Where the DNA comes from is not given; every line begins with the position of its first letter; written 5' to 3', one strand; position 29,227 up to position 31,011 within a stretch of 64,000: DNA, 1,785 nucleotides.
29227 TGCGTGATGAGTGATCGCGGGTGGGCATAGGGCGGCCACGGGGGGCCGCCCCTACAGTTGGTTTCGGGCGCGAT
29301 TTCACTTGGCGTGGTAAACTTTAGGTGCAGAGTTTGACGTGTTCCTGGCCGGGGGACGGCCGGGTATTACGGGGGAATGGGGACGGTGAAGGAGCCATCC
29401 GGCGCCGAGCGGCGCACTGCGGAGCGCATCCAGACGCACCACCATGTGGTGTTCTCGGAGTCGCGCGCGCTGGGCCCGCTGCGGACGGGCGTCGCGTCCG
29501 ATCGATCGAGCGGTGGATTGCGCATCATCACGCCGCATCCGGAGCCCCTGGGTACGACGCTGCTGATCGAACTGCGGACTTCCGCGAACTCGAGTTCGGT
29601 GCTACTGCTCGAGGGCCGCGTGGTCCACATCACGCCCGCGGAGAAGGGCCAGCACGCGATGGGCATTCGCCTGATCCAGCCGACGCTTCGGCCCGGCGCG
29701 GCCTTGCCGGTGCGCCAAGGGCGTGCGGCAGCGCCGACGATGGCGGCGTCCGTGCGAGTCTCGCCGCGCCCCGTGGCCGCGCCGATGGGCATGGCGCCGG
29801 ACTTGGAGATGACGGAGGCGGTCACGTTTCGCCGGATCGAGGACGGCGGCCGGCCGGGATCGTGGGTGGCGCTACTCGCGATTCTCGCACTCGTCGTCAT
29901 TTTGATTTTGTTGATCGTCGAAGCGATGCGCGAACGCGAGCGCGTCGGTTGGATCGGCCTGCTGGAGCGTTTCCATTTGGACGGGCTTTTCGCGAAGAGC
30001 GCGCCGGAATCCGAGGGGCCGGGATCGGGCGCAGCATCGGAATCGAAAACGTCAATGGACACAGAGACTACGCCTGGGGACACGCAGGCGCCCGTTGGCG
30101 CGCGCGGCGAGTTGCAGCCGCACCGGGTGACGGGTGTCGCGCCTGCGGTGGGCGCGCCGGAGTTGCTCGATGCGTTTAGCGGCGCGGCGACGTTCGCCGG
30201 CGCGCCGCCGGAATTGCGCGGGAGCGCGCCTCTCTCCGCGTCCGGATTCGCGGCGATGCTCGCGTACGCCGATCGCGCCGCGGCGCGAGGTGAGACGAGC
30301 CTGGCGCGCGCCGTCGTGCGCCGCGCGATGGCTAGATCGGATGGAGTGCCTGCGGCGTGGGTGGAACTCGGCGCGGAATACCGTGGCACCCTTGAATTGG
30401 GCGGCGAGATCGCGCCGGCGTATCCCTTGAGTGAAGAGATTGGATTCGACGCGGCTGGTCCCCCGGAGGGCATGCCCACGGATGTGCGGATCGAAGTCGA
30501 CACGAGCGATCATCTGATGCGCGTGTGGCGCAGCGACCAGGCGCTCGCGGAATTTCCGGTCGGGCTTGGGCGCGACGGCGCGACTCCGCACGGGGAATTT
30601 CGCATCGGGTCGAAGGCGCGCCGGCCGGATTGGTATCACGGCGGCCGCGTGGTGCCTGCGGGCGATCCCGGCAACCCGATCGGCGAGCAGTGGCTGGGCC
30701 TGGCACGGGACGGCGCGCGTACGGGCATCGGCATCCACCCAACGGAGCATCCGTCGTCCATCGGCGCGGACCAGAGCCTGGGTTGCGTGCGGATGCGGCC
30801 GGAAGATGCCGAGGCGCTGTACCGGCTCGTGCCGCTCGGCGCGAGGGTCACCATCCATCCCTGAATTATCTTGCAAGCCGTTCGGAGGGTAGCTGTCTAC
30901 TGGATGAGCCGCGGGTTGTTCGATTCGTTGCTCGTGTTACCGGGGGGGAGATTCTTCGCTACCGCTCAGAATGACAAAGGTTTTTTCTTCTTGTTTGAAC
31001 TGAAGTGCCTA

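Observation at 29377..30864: PilZ (c-di-GMP receptor) fused through a TM helix to a periplasmic L,D-transpeptidase domain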

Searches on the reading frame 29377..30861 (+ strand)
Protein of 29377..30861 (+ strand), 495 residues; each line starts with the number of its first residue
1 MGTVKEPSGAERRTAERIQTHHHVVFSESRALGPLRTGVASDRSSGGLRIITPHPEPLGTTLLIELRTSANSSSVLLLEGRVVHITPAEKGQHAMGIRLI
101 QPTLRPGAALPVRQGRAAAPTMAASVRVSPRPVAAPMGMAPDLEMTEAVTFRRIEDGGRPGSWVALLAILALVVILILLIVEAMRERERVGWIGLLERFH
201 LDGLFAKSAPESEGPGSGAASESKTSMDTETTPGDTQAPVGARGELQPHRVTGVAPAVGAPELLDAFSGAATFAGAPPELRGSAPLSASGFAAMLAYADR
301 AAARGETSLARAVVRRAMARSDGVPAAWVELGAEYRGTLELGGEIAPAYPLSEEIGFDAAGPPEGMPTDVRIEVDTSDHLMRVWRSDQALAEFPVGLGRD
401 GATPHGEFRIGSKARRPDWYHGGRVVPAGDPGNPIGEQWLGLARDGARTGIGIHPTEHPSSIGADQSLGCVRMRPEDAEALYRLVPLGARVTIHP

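Call 3: search_protein_families(library=pfam, proteins=[window:29377-30861:+], max_evalue=10)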
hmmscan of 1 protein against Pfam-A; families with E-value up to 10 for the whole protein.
window:29377-30861:+ (495 aa): 5 families
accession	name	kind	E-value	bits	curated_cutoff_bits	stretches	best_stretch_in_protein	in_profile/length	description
PF03734.19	YkuD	-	6e-24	85.7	23.4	1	370-493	2-146/146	L,D-transpeptidase catalytic domain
PF07238.19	PilZ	-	7.7e-08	33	22.5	1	11-103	1-89/102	PilZ domain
PF05656.20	DUF805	-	0.0015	19.4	25.7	1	147-181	63-96/111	Protein of unknown function (DUF805)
PF13428.12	TPR_14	-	0.0058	17.6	23.5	1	292-332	2-42/44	Tetratricopeptide repeat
PF10129.15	OpgC_C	-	7.4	5.8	21.4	1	289-318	47-76/358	OpgC protein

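Call 4: search_protein_families(library=ncbifam, proteins=[window:29377-30861:+], max_evalue=10)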
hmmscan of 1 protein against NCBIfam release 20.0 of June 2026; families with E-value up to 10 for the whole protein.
window:29377-30861:+ (495 aa): 5 families
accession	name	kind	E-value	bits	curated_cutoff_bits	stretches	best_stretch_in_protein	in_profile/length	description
NF047955.1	TransPepLdtE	equivalog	3.4e-10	39.6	480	1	394-493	121-232/322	L,D-transpeptidase LdtE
NF007612.0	PRK10260.1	equivalog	1.3e-05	24.4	583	1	424-492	170-232/306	L,D-transpeptidase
TIGR02266.1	gmx_TIGR02266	paralog_domain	2.6e-05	24.3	68.7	1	37-101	18-82/96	TIGR02266 family protein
NF007563.0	PRK10190.1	equivalog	0.00038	19.7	517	1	425-493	168-230/310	L,D-transpeptidase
NF040925.1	LD_carbox_ElsL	exception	0.0028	17.4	270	1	441-492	106-157/164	cell wall-recycling L,D-carboxypeptidase ElsL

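Call 6: find_homologous_proteins(query=window:29377-30861:+, max_evalue=0.001)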
Query window:29377-30861:+ (495 aa): 27 proteins with E <= 0.001 among 8000 candidates.
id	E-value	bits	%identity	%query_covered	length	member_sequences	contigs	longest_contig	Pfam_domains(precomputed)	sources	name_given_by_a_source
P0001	0.0e+0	1030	96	100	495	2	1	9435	PF07238.20,PF03734.20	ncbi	-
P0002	6.5e-229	779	75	99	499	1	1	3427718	PF07238.20,PF03734.20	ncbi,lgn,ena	-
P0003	9.3e-192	656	62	99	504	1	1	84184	PF07238.20,PF03734.20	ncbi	-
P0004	1.8e-187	642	62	99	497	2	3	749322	PF07238.20,PF03734.20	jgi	-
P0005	5.6e-186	637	62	99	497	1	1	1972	PF07238.20,PF03734.20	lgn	-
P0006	9.9e-184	630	62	99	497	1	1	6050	PF07238.20,PF03734.20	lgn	-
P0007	1.1e-157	544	60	95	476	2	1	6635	PF03734.20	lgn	-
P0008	2.5e-110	388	47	98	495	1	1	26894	PF07238.20,PF03734.20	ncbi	-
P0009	9.4e-105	370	46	95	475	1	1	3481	PF03734.20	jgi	jgi:lipoprotein-anchoring transpeptidase ErfK/SrfK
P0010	2.6e-104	368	46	98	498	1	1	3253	PF07238.20,PF03734.20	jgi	jgi:hypothetical protein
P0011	7.4e-102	360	45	99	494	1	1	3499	PF07238.20,PF03734.20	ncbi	-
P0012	1.3e-100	356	43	98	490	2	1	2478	PF07238.20,PF03734.20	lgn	-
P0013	1.7e-82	296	42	90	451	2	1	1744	PF03734.20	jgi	jgi:lipoprotein-anchoring transpeptidase ErfK/SrfK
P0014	6.3e-74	268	37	98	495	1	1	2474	PF07238.20,PF03734.20,PF13428.13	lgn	-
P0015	4.5e-72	262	36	98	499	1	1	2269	PF07238.20,PF03734.20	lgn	-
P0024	2.4e-42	164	31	23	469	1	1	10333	PF07238.20,PF03734.20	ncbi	-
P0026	1.1e-39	155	57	25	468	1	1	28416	PF03734.20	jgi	-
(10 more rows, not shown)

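Call 9: find_related_loci(query=A1, collection=genome_contigs, flank=6000)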
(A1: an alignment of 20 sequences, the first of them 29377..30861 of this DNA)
Query A1 (495 aa) in genome_contigs; peptide patterns used: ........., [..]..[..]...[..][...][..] (x = any residue, [..] = any of these).
79 stretches matched a pattern; 40 encode a relative of the query (tblastn E <= 1e-3); 40 distinct loci.
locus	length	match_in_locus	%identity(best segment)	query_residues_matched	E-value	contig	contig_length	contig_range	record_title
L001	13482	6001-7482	62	6-495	0e+0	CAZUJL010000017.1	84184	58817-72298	MAG TPA_asm: uncultured Nitrospirales bacterium isolate binchicken_co199_149 genome assembly, contig: NODE_379_length_84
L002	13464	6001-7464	47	9-494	6e-103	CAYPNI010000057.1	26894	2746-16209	MAG TPA_asm: uncultured Nitrospirales bacterium isolate SRP237561_co1_132 genome assembly, contig: NODE_2735_length_2689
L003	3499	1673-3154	44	2-494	1e-102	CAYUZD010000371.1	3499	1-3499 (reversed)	MAG TPA_asm: uncultured Nitrospirales bacterium isolate SRP287453_co1_86 genome assembly, contig: NODE_54749_length_3499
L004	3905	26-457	71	351-494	2e-59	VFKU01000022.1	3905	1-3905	MAG: Rhodothermaeota bacterium isolate Bin_8_9 c_000003585099, whole genome shotgun sequence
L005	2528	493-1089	42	293-493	3e-43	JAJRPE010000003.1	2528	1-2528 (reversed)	MAG: Candidatus Hydrogenedentota bacterium isolate Dive100_bin1.12 k141_13152, whole genome shotgun sequence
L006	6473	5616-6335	40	250-494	8e-43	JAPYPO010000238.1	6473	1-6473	MAG: Candidatus Hydrogenedentota bacterium isolate PW10.concoct.19 PW10_13073_length_6473_cov_6.876285, whole genome sho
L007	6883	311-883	43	301-493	5e-41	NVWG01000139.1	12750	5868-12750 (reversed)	MAG: Candidatus Hydrogenedentota bacterium isolate NORP43 Contig_source1383C_8230, whole genome shotgun sequence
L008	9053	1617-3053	37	11-495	1e-70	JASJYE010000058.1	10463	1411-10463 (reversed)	MAG: Candidatus Hydrogenedentota bacterium isolate MT_MAG10 NODE_3769_length_10463_cov_8.960319, whole genome shotgun se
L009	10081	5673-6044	56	370-493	7e-38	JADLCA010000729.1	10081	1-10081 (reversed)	MAG: Candidatus Hydrogenedentota bacterium isolate SJ204 c_000001815652, whole genome shotgun sequence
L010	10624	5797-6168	55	370-493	5e-37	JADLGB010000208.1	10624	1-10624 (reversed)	MAG: Candidatus Hydrogenedentota bacterium isolate SJ408 c_000001098680, whole genome shotgun sequence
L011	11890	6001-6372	51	372-495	8e-35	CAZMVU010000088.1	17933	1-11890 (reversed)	MAG TPA_asm: uncultured Nitrospirales bacterium isolate SRP252850_co1_233 genome assembly, contig: NODE_5713_length_1793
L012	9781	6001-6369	45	372-493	3e-27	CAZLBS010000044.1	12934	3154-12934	MAG TPA_asm: uncultured Nitrospiraceae bacterium isolate SRP141376_co5_441 genome assembly, contig: NODE_11941_length_12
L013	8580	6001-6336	41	372-482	2e-21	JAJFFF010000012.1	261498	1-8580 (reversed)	MAG: Planctomycetota bacterium isolate OFTM272 OFTM272_11, whole genome shotgun sequence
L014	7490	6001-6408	40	373-495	1e-19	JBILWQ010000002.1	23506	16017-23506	MAG: Phycisphaerales bacterium isolate ME2018-09-22_3300044646_group8_bin81 Rohwer_bin1573_scaffold_1651_c1, whole genom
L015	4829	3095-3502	40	373-495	4e-19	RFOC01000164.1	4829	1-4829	MAG: Planctomycetota bacterium isolate WB4_1_1411 contig_100_163, whole genome shotgun sequence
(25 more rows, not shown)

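Call 18: search_protein_families(library=pfam, proteins=[L008:49-1368:+, L008:1545-3053:+, L008:3092-4786:+, L008:5127-7289:+, L001:4314-5714:+, L001:7524-9128:+, L001:8803-11286:+], max_evalue=0.000001)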
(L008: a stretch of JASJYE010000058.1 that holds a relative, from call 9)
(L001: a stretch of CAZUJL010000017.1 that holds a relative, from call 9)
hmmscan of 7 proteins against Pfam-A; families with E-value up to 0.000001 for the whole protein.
L008:49-1368:+ (440 aa): 4 families
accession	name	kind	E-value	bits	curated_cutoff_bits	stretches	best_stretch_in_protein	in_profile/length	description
PF12002.13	MgsA_C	-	4.8e-64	215.7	27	1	272-432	1-165/167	MgsA AAA+ ATPase C terminal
PF16193.11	AAA_assoc_2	-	6.2e-28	97.3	34.3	1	194-271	4-81/81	AAA C-terminal domain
PF00004.35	AAA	-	3.4e-14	53.9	21.2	1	57-163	1-124/131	ATPase family associated with various cellular activities (AAA)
PF05496.18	RuvB_N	-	2.5e-12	47.3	27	1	25-144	2-118/159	Holliday junction DNA helicase RuvB P-loop domain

L008:1545-3053:+ (503 aa): 3 families
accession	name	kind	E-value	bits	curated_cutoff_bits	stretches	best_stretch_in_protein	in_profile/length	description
PF03734.19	YkuD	-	4.9e-15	56.8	23.4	1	379-501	3-146/146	L,D-transpeptidase catalytic domain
PF07238.19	PilZ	-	4.2e-08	33.9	22.5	1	25-116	1-86/102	PilZ domain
PF13428.12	TPR_14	-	2.6e-07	31.1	23.5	0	261-296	2-38/44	Tetratricopeptide repeat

L008:3092-4786:+ (565 aa): 1 family
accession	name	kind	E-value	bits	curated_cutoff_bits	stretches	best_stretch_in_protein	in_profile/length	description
PF03631.20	Virul_fac_BrkB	-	5.8e-47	161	33.7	1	210-412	51-258/259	Virulence factor BrkB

L008:5127-7289:+ (721 aa): 9 families
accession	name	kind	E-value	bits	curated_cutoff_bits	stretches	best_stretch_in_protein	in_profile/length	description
PF13245.12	AAA_19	-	6.3e-46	156.3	25.1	1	335-466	1-134/134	AAA domain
PF13604.12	AAA_30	-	1.6e-44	152.4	27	1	330-509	1-174/191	AAA domain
PF14490.11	HHH_RecD2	-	1.4e-40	137.6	27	1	154-244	1-92/92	ATP-dependent RecD2 DNA helicase HHH domain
PF23139.1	OB_YrrC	-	5.4e-21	74.8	27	1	17-89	3-76/76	ATP-dependent DNA helicase YrrC, OB-fold domain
PF18335.7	SH3_13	-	1.6e-19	69.9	41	1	567-626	1-65/65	ATP-dependent RecD-like DNA helicase SH3 domain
PF13538.12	UvrD_C_2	-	2.3e-18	66.2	27.4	1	643-691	1-52/52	UvrD-like helicase C-terminal domain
PF01443.25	Viral_helicase1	-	2.1e-13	51.1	21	0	636-691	178-227/228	Viral superfamily 1 RNA helicase core domain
PF13086.12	AAA_11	-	9.2e-11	42.4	27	0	331-379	2-57/257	AAA domain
PF14520.12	HHH_5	-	4.3e-10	40.3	27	1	104-153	7-56/57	Helix-hairpin-helix domain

L001:4314-5714:+ (467 aa): 4 families
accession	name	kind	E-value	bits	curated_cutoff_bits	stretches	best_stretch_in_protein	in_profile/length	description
PF12002.13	MgsA_C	-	4.6e-62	209.3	27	1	302-463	1-166/167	MgsA AAA+ ATPase C terminal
PF16193.11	AAA_assoc_2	-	4.5e-28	97.8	34.3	1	224-301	4-81/81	AAA C-terminal domain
PF00004.35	AAA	-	3.5e-16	60.3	21.2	1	87-194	1-125/131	ATPase family associated with various cellular activities (AAA)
PF05496.18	RuvB_N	-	1.1e-11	45.1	27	1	56-174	3-118/159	Holliday junction DNA helicase RuvB P-loop domain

L001:7524-9128:+ (535 aa): 1 family
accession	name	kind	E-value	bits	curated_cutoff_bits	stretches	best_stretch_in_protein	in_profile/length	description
PF03631.20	Virul_fac_BrkB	-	5.1e-47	161.1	33.7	1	186-378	55-258/259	Virulence factor BrkB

L001:8803-11286:+ (828 aa): 9 families
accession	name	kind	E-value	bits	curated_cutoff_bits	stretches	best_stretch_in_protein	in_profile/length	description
PF13245.12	AAA_19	-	5.3e-44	150.1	25.1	1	442-572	1-133/134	AAA domain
PF13604.12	AAA_30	-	5.7e-43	147.3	27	1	437-616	1-174/191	AAA domain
PF14490.11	HHH_RecD2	-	1.8e-39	134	27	1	261-351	1-92/92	ATP-dependent RecD2 DNA helicase HHH domain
PF18335.7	SH3_13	-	1.4e-19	70.1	41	1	674-733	1-65/65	ATP-dependent RecD-like DNA helicase SH3 domain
PF23139.1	OB_YrrC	-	9.1e-19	67.6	27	1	124-196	3-76/76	ATP-dependent DNA helicase YrrC, OB-fold domain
PF13538.12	UvrD_C_2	-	1.3e-18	67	27.4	1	750-798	1-52/52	UvrD-like helicase C-terminal domain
PF01443.25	Viral_helicase1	-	1.7e-10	41.6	21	0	455-591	1-121/228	Viral superfamily 1 RNA helicase core domain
PF13086.12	AAA_11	-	1.7e-10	41.5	27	0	437-492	1-64/257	AAA domain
PF14520.12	HHH_5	-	2.8e-09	37.8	27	1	211-260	7-56/57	Helix-hairpin-helix domain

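Call 21: search_solved_structures(query=A1, max_evalue=0.01, show_alignments=2)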
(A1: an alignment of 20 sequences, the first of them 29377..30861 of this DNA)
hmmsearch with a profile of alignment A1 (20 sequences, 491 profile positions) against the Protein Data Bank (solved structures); distinct sequences matched with E-value up to 0.01: 13.
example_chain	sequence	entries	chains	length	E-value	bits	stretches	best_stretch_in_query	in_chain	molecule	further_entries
1y7m_A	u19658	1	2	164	2.9e-17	66.2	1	367-490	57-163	hypothetical protein BSU14040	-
4a1i_A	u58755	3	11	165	3e-17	66.2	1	367-490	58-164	PUTATIVE L, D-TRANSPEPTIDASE YKUD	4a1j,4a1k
2mtz_A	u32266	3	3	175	3e-17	66.2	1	367-490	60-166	Putative L,D-transpeptidase YkuD | L, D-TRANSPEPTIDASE YKUD | PUTATIVE L, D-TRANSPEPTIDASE YKUD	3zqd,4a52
9tyw_A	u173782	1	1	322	5.4e-15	58.8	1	374-490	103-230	L,D-TPase catalytic domain-containing protein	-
6v45_A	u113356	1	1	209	4.2e-13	52.5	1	368-489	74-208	Probable carnitine operon oxidoreductase caia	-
4lzh_A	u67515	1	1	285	1.3e-08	37.7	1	421-488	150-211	L,D-transpeptidase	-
8da2_A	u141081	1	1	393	1.5e-08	37.5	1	383-487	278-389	L,D-transpeptidase family protein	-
8bu0_A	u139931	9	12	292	0.00047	22.7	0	257-334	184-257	Consensus tetratricopeptide repeat protein | Crystal structure of an 8-repeat consensus TPR superhelix with Zinc. | Monomer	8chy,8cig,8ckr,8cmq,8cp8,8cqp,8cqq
9qhc_A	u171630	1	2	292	0.0017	20.9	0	257-334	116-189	Engineered tetratricopeptide repeat protein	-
9gzg_A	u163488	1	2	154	0.0024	20.3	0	300-354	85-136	Engineered CTPR protein with glutamic acids for conductivity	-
4xvo_A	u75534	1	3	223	0.0058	19.1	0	460-489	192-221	L,D-transpeptidase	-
4jmn_A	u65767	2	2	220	0.0068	18.9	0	373-409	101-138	Probable L,D-transpeptidase LdtA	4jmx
5e51_A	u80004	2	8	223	0.0071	18.8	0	373-409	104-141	L,D-transpeptidase 1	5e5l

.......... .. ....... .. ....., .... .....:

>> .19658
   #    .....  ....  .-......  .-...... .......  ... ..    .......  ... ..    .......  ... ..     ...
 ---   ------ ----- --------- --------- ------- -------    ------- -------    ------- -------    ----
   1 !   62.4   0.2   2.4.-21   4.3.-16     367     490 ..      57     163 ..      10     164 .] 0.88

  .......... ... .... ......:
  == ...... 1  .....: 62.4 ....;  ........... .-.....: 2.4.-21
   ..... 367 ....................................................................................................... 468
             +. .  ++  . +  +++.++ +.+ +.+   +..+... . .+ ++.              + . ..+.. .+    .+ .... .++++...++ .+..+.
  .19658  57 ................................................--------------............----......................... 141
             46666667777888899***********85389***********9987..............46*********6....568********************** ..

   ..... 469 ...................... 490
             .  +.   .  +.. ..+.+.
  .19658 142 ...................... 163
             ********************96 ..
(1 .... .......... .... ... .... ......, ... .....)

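Call 22: find_encoding_contigs(protein=P0024, flank=6000, max_places=3)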
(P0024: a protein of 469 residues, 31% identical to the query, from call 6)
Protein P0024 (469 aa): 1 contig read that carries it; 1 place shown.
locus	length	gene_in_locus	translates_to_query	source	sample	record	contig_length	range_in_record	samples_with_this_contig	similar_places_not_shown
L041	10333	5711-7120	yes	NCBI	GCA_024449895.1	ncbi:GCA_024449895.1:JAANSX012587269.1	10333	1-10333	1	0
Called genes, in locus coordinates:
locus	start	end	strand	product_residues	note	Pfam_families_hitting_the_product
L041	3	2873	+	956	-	?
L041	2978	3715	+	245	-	PF18912:DZR_2 (weak), PF00156:Pribosyltran (weak)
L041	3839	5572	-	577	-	PF19220:Rod_CreS (faint), PF16808:PKcGMP_CC (faint), PF05157:MshEN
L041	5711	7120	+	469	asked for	PF07238:PilZ, PF03734:YkuD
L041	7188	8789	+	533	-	PF03631:Virul_fac_BrkB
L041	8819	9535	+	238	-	-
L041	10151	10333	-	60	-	?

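Call 25: find_encoding_contigs(protein=P0002, flank=8000, max_places=2)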
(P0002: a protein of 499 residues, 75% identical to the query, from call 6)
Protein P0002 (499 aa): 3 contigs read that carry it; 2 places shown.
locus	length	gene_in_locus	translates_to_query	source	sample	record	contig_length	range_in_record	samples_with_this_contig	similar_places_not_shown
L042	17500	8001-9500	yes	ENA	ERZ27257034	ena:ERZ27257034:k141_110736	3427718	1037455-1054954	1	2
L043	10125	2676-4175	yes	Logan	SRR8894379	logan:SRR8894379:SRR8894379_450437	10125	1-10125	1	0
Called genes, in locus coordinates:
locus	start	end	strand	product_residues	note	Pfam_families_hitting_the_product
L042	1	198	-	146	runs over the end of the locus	PF02472:ExbD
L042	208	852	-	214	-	PF01618:MotA_ExbB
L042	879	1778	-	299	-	PF00696:AA_kinase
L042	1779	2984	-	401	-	PF01960:ArgJ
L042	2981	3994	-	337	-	PF01118:Semialdhyde_dh, PF22698:Semialdhyde_dhC_1, PF02774:Semialdhyde_dhC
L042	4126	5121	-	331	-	PF13676:TIR_2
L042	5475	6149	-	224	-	PF00034:Cytochrom_C (weak)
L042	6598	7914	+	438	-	PF05496:RuvB_N, PF00158:Sigma54_activat (faint), PF01078:Mg_chelatase (faint), PF13191:AAA_16 (faint), PF00004:AAA, PF07728:AAA_5 (weak), PF16193:AAA_assoc_2, PF12002:MgsA_C, +2 more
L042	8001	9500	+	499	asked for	PF07238:PilZ, PF03734:YkuD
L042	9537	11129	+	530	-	PF03631:Virul_fac_BrkB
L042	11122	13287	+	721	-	PF23139:OB_YrrC, PF14520:HHH_5, PF14490:HHH_RecD2, PF05970:PIF1 (faint), PF13245:AAA_19, PF13604:AAA_30, PF18335:SH3_13, PF13538:UvrD_C_2, +2 more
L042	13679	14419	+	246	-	PF00106:adh_short, PF01370:Epimerase (weak), PF08659:KR, PF13561:adh_short_C2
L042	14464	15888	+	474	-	PF00875:DNA_photolyase, PF03441:FAD_binding_7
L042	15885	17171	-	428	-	PF04235:DUF418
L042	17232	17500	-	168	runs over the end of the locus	PF12867:DinB_2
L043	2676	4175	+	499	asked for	PF07238:PilZ, PF03734:YkuD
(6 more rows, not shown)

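Call 33: predict_structure(alignment_id=A1)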
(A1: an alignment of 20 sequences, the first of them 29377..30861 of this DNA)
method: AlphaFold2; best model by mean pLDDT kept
length: 495 residues; sequences in the alignment: 20
mean_pLDDT: 65.4   pTM: 0.32
mean pLDDT of the five models: 65.4, 63.0, 62.6, 61.8, 61.4
residues with pLDDT >= 90: 89; 70-90: 178; 50-70: 41; < 50: 187
segments of 3 or more residues with pLDDT < 50: 1-17, 102-159, 195-282, 346-367
pLDDT, mean of each block of 10 residues (from residue 1): 39 46 78 76 74 88 77 69 87 87 35 28 29 33 38 43 79 93 69 49 36 34 31 32 33 32 34 35 68 84 81 89 83 84 52 37 50 96 88 94 93 86 81 87 84 92 91 93 89 95
secondary structure, 60 per line:
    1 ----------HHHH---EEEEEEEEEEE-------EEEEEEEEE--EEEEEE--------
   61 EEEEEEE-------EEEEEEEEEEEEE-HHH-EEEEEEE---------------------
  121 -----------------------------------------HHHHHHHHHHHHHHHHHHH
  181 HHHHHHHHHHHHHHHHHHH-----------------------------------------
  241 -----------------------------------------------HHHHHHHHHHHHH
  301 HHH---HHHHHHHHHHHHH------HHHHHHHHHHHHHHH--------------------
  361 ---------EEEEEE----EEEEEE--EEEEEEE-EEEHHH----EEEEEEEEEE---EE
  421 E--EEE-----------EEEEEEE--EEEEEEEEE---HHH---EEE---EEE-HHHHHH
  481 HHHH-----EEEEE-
elements in order: H11-14 E18-28 E36-44 E47-52 E61-67 E75-87 E93-99 H162-199 H288-303 H307-319 H326-340 E370-375 E380-385 E388-394 E396-398 E406-415 E419-421 E424-426 E438-444 E447-455 E465-467 E471-473 H475-484 E490-494

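Call 38: fold_search(model_id=the predicted structure, library=pdb)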
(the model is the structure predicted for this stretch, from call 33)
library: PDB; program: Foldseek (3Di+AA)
matches with E <= 10: 807; with E <= 0.001: 88
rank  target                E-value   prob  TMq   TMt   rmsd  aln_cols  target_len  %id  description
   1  1y7m_A                3.6e-12  1.00  0.23  0.64   5.9       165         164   29  Crystal Structure of the B. subtilis YkuD protein at 2 A resolution (released 2005-03-01)
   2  4a1i_A                5.8e-12  1.00  0.22  0.63   2.6       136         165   32  ykud from B.subtilis (released 2012-09-26)
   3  3zqd_MODEL_1_A        9.9e-10  1.00  0.20  0.57   2.7       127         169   31  B. subtilis L,D-transpeptidase (released 2012-05-23)
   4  4xvo_A                1.6e-08  1.00  0.21  0.45   4.8       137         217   23  L,D-transpeptidase from Mycobacterium smegmatis (released 2015-02-11)
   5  6fj1_A                2.4e-08  1.00  0.22  0.41   2.9       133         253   23  Structure of the Ldtfm-avibactam carbamoyl enzyme (released 2019-01-30)
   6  1zat                  3.1e-08  1.00  0.22  0.42   3.2       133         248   22  Crystal Structure of an Enterococcus faecium peptidoglycan binding protein at 2.4 A resolution (released 2006-03-28)
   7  5lb1_B                5.9e-08  1.00  0.21  0.40   3.0       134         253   16  Crystal structure of the Mycobacterium tuberculosis L,D-transpeptidase-2 (LdtMt2) BC-module with thionitrobenzoate (TN (released 2017-01-18)
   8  6iyw_A                7.0e-08  1.00  0.21  0.39   4.6       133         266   20  Crystal sturucture of L,D-transpeptidase LdtMt2 from Mycobacterium tuberculosis in complex with Imipenem adduct (released 2019-02-27)
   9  6iyv_A                8.3e-08  1.00  0.22  0.39   4.5       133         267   19  Crystal sturucture of L,D-transpeptidase LdtMt2 from Mycobacterium tuberculosis in complex with ertapenem adduct (released 2019-02-27)
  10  4gsu_A                8.8e-08  1.00  0.22  0.39   4.5       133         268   20  Structural basis for the inhibition of Mycobacterium tuberculosis L,D-transpeptidase by meropenem, a drug effective ag (released 2013-02-27)
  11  4jmn                  9.9e-08  1.00  0.21  0.45   3.3       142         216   20  Crystal structure of LD transpeptidase LdtMt1 from M. tuberculosis (released 2013-10-23)
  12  5du7_A                9.9e-08  1.00  0.21  0.29   5.2       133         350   20  Crystal structure of ldtMt2 at 1.79 Angstrom resolution (released 2016-09-28)
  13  5lbg_A                9.9e-08  1.00  0.21  0.38   5.0       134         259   19  Crystal structure of the Mycobacterium tuberculosis L,D-transpeptidase-2 (LdtMt2) BC-module with faropenem-derived add (released 2017-01-18)
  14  5d7h_A                1.1e-07  1.00  0.21  0.29   5.1       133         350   20  X-RAY CRYSTAL STRUCTURE OF L,D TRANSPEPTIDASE 2 FROM MYCOBACTERIUM TUBERCULOSIS (released 2016-09-28)
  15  4k73                  1.3e-07  1.00  0.22  0.47   2.7       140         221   20  X-ray crystal structure of an L,D-transpeptidase from Mycobacterium tuberculosis H37Rv (released 2013-06-12)
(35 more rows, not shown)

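Call 39: search_protein_representatives(alignment_id=A1)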
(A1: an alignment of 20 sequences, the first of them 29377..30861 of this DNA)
Query: 20 sequences, 491 profile positions. Proteins with E-value up to 0.001 (for the whole library): 14456; up to 1e-10: 6125; up to 1e-30: 702. The best 150 are listed.
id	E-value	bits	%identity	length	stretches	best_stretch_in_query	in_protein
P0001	2.5e-195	666.8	-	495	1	1-491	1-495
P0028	1.0e-177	608.7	-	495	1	4-491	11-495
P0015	6.2e-175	599.5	-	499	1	5-491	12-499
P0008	2.1e-173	594.5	-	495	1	4-491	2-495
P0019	2.9e-167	574.3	-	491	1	3-490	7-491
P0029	1.5e-155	535.6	-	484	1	2-491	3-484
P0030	3.5e-151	521.2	-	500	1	4-490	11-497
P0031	8.2e-145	500.2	-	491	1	5-490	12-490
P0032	9.2e-139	480.2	-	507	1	10-491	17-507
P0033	2.4e-131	455.8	-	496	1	9-490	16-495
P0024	5.1e-131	454.7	-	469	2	259-491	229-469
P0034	2.9e-129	448.9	-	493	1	5-490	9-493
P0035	2.4e-125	436.0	-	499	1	8-490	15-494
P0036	3.6e-122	425.5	-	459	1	5-455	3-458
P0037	4.2e-122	425.3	-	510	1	5-490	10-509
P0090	3.4e-83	296.9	-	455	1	42-491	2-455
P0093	2.6e-82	294.0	-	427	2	254-490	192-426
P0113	9.6e-76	272.4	-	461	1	8-490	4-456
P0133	1.9e-70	254.9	-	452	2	355-489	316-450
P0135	5.3e-70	253.4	-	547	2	354-491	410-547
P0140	5.1e-68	246.9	-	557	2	361-491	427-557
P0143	3.5e-66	240.8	-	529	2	344-490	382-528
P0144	2.4e-65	238.1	-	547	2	359-490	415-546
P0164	5.6e-58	213.8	-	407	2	357-490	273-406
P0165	1.2e-57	212.7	-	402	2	369-491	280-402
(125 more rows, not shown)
